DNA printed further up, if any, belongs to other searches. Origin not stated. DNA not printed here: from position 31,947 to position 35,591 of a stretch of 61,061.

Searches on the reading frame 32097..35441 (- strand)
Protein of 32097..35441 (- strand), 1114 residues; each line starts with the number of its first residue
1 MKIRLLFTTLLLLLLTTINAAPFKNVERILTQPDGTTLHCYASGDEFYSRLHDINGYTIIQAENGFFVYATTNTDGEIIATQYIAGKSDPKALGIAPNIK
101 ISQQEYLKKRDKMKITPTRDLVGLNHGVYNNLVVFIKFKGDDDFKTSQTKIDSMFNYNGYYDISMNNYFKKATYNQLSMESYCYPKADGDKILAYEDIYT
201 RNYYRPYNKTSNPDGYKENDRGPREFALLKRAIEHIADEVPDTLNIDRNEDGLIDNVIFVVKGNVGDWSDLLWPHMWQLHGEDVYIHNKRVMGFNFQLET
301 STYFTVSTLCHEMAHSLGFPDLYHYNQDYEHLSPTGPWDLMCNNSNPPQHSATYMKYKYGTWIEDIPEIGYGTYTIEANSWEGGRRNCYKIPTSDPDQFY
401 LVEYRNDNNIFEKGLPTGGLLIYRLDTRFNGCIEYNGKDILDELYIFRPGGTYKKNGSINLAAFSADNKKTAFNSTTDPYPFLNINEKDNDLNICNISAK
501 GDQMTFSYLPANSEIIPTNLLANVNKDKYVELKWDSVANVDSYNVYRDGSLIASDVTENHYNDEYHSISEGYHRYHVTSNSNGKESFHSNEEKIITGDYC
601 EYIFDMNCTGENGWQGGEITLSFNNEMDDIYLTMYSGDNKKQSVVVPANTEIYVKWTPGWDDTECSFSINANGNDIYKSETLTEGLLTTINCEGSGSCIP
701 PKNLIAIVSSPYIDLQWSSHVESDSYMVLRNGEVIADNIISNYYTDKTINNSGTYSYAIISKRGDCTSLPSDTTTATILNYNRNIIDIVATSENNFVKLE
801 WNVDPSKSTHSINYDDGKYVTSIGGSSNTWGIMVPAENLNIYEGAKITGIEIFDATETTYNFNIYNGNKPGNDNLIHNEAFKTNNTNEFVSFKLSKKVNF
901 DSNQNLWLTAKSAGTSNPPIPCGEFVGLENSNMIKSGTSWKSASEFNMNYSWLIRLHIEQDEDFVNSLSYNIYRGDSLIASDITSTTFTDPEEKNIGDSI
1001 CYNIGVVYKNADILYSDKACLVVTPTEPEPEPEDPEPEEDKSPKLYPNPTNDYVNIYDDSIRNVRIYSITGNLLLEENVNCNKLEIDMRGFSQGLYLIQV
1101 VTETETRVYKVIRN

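Call 13: search_protein_families(library=pfam, proteins=[window:32097-35441:-])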
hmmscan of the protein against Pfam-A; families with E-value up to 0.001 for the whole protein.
window:32097-35441:- (1114 aa): 2 families
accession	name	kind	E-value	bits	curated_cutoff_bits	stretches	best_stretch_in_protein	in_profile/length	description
PF18962.6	Por_Secre_tail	-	8.7e-12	45.6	27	1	1045-1112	1-74/75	Secretion system C-terminal sorting domain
PF18370.7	RGI_lyase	-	2.7e-06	28.1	27.8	0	540-591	33-82/86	Rhamnogalacturonan I lyases beta-sheet domain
